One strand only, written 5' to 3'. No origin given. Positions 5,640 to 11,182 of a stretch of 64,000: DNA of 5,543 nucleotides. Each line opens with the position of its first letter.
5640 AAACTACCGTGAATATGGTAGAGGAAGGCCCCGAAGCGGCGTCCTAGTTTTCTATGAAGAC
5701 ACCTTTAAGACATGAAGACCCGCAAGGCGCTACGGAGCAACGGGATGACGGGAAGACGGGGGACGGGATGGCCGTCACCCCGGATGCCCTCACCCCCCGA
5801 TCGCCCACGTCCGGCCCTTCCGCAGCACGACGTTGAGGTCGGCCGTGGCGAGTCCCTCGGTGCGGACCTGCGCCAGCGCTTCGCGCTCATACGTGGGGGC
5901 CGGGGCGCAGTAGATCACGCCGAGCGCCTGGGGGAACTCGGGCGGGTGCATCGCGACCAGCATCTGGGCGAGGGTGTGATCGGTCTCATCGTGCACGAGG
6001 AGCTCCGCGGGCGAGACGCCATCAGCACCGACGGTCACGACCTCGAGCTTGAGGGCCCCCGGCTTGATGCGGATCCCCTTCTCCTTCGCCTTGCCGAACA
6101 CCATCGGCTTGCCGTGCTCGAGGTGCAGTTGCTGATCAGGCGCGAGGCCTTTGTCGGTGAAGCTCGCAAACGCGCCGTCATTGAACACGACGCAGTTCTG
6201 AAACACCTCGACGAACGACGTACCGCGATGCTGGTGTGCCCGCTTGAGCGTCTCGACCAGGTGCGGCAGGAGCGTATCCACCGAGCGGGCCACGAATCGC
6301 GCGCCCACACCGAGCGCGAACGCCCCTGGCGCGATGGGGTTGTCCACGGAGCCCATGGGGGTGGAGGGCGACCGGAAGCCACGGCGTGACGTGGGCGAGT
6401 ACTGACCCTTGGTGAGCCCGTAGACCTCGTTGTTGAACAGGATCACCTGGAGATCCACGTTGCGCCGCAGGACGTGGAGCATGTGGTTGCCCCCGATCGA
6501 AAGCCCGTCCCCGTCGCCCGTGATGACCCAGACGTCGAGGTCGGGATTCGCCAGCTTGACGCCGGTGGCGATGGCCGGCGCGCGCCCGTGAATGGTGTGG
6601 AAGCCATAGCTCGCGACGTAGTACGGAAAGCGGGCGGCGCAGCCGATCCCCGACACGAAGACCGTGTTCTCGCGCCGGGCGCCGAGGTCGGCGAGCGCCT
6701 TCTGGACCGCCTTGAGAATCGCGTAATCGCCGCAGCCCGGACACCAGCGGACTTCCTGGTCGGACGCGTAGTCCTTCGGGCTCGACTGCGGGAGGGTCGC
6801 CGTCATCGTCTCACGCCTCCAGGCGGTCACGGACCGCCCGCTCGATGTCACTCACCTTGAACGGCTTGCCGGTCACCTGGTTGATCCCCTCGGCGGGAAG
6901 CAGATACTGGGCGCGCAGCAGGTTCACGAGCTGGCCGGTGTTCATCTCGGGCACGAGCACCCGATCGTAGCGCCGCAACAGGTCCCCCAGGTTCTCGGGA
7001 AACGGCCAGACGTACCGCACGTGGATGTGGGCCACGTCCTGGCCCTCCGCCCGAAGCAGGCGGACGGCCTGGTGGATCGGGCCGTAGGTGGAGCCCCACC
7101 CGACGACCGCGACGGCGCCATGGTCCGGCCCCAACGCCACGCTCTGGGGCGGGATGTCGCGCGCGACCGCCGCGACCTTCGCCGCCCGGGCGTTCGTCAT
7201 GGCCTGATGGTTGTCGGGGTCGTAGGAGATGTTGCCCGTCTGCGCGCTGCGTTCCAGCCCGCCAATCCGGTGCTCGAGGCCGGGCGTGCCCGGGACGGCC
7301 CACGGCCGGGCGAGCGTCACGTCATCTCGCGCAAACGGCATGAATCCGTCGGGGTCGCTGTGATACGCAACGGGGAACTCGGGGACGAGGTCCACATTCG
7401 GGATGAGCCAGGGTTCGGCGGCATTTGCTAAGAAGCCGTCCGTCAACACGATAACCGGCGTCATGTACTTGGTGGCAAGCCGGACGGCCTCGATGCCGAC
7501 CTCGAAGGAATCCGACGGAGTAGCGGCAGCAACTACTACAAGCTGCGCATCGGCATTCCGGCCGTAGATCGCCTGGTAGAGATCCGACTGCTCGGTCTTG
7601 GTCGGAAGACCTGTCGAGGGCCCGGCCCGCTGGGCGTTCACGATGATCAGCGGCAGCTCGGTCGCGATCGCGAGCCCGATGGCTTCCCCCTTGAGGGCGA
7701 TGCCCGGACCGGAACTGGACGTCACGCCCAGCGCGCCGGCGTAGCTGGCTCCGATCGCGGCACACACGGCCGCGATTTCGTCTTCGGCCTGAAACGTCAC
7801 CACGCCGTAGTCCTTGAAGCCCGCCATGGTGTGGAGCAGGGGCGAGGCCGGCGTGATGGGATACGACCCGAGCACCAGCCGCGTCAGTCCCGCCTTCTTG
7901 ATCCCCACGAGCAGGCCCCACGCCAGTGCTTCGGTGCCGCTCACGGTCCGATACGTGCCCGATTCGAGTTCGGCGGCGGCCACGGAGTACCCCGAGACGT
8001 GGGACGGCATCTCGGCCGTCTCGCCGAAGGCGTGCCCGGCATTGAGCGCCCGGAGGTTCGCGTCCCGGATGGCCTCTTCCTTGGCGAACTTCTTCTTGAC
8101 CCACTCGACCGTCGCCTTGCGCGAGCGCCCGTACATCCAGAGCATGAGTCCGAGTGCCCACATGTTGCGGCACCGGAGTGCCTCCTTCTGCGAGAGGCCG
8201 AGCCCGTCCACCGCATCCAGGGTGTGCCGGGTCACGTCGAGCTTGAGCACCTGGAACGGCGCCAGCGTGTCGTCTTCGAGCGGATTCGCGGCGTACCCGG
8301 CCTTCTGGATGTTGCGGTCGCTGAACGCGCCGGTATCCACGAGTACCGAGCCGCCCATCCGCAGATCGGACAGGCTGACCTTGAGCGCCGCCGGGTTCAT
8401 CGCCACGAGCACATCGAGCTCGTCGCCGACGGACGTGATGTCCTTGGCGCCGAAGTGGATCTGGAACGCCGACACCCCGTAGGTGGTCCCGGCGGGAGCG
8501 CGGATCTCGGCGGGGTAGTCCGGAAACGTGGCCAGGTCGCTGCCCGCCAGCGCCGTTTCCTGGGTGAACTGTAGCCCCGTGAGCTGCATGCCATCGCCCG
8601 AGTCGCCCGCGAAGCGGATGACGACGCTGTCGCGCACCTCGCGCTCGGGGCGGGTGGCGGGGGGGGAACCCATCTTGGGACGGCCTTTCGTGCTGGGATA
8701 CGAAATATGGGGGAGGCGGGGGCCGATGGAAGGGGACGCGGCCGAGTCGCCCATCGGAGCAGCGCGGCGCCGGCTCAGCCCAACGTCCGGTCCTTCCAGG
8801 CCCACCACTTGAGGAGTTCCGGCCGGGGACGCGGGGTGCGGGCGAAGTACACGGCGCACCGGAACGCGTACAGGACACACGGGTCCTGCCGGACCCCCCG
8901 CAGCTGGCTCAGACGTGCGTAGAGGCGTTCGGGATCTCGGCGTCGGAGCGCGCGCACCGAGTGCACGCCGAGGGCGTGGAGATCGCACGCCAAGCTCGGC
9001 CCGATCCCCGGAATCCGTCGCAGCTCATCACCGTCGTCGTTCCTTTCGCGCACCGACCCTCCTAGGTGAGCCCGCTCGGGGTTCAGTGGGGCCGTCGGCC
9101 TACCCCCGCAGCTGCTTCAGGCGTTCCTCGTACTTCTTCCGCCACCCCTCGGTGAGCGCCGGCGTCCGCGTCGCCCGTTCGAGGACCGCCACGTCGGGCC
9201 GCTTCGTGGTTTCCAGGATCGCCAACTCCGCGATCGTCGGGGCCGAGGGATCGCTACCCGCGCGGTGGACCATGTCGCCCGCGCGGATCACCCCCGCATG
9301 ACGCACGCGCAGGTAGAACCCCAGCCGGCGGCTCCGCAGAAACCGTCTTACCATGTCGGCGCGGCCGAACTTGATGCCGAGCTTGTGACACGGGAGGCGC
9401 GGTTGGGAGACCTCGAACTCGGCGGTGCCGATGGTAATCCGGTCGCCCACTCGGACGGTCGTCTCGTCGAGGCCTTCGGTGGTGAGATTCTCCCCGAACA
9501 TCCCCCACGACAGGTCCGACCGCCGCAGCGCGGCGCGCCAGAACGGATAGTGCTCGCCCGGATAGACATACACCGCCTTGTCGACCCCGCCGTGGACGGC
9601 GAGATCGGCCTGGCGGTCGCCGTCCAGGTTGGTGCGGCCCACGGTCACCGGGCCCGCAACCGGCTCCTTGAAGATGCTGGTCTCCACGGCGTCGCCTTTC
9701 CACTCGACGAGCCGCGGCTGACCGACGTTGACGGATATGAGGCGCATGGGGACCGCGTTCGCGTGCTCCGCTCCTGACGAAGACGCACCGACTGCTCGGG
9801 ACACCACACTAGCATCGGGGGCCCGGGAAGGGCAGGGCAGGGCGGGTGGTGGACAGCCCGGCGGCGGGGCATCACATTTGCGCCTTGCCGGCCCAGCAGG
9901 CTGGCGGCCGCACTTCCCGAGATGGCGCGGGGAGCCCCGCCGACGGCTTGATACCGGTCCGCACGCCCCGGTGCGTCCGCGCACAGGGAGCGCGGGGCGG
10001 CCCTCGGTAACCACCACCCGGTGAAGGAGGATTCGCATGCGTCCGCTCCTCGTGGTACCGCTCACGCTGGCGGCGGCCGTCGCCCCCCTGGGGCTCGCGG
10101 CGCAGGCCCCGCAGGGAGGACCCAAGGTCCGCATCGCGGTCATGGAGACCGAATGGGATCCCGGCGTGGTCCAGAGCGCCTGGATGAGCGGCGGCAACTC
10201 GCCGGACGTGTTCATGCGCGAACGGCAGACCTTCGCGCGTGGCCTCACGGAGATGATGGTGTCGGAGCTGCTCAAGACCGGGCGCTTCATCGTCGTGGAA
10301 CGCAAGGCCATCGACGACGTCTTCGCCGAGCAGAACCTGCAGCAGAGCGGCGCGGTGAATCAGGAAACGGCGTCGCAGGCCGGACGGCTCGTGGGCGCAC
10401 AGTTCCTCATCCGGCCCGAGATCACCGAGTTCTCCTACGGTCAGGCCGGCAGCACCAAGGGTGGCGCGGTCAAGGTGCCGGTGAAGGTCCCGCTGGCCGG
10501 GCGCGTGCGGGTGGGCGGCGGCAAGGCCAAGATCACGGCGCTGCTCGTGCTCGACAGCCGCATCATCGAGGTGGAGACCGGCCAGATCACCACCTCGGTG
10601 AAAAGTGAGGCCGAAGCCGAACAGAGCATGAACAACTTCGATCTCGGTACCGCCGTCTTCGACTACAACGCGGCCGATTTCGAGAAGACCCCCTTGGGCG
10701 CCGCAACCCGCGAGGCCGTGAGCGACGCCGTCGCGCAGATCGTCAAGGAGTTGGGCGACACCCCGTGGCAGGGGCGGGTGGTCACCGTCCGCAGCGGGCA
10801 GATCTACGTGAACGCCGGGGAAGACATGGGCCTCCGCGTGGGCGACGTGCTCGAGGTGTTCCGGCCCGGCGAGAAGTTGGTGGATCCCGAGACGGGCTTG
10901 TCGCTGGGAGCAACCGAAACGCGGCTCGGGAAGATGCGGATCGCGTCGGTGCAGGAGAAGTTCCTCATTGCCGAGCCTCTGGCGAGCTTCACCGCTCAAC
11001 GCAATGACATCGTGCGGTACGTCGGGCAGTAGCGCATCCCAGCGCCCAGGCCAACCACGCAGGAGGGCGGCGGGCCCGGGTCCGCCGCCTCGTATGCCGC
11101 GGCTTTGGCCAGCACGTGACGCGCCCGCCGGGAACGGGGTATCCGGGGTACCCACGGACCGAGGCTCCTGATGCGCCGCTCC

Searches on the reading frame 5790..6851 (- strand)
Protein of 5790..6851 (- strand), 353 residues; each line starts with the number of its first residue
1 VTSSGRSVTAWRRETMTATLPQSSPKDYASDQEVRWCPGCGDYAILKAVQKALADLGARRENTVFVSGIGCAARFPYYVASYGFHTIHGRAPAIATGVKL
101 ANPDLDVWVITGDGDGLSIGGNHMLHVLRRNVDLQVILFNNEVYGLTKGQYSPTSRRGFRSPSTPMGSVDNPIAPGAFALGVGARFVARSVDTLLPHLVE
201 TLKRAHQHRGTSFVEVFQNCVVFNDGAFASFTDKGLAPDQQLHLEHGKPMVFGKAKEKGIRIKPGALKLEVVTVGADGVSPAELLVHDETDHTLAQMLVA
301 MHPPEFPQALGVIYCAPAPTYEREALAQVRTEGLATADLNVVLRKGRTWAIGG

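Call 22: search_protein_families(library=pfam, proteins=[window:5790-6851:-], max_evalue=0.001)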
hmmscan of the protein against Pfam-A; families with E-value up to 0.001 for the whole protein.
window:5790-6851:- (353 aa): 1 family
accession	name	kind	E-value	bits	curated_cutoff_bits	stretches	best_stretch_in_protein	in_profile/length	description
PF02775.26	TPP_enzyme_C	-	3.9e-30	105.1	21.9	1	72-216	5-151/151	Thiamine pyrophosphate enzyme, C-terminal TPP binding domain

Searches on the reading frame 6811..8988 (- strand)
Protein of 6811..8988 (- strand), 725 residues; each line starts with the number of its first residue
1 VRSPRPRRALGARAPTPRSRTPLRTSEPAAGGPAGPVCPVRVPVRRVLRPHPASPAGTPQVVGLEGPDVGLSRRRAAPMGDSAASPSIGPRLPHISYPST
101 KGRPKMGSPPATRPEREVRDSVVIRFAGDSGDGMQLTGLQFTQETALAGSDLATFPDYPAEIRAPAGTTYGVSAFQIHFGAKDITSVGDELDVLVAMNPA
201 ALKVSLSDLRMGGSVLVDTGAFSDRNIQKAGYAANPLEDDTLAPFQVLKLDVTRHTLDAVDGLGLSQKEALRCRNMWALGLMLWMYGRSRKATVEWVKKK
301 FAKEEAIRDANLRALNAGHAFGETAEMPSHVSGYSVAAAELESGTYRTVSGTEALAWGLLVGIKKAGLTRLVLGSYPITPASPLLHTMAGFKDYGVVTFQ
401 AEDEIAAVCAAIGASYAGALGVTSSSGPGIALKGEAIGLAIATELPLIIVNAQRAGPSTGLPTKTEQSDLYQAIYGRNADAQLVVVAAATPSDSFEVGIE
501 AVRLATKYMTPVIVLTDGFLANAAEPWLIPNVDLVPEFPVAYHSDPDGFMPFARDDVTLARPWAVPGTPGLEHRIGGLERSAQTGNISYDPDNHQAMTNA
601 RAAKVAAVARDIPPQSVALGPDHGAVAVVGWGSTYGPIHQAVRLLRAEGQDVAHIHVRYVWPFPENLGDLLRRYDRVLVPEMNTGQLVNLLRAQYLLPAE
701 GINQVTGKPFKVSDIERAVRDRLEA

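Call 22: search_protein_families(library=pfam, proteins=[window:6811-8988:-], max_evalue=0.001)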
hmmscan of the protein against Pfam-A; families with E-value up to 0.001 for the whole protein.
window:6811-8988:- (725 aa): 4 families
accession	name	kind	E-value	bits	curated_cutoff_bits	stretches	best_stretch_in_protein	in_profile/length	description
PF01855.24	POR_N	-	2.6e-51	175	27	1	372-582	10-220/231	Pyruvate flavodoxin/ferredoxin oxidoreductase, thiamine diP-bdg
PF01558.24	POR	-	2.5e-25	90.1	27.4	1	131-319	2-172/173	Pyruvate ferredoxin/flavodoxin oxidoreductase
PF17147.9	PFOR_II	-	8.7e-11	42.5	27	1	626-714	3-101/102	Pyruvate:ferredoxin oxidoreductase core domain II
PF02780.25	Transketolase_C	-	6.8e-05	23.2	25.9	1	625-683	11-70/124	Transketolase, C-terminal domain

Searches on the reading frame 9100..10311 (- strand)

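Call 22: search_protein_families(library=pfam, proteins=[window:9100-10311:-], max_evalue=0.001)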
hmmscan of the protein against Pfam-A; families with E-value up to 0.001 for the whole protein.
window:9100-10311:- (403 aa): 1 family
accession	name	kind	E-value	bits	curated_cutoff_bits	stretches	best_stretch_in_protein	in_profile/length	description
PF03473.23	MOSC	-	4.5e-35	120.7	22.7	1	237-348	2-119/120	MOSC domain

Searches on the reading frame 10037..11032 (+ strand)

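Call 22: search_protein_families(library=pfam, proteins=[window:10037-11032:+], max_evalue=0.001)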
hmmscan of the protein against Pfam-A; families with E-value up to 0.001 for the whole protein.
window:10037-11032:+ (331 aa): 3 families
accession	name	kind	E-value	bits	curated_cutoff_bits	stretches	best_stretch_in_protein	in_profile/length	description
PF03783.19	CsgG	-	4e-26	92.1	20.8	1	60-246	30-208/210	Curli production assembly/transport component CsgG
PF13036.11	LpoB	-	4.7e-08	33.5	22.3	1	69-139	49-119/147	Peptidoglycan-synthase activator LpoB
PF16538.11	FlgT_C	-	0.00072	20.4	27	0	255-326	3-75/77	Flagellar assembly protein T, C-terminal domain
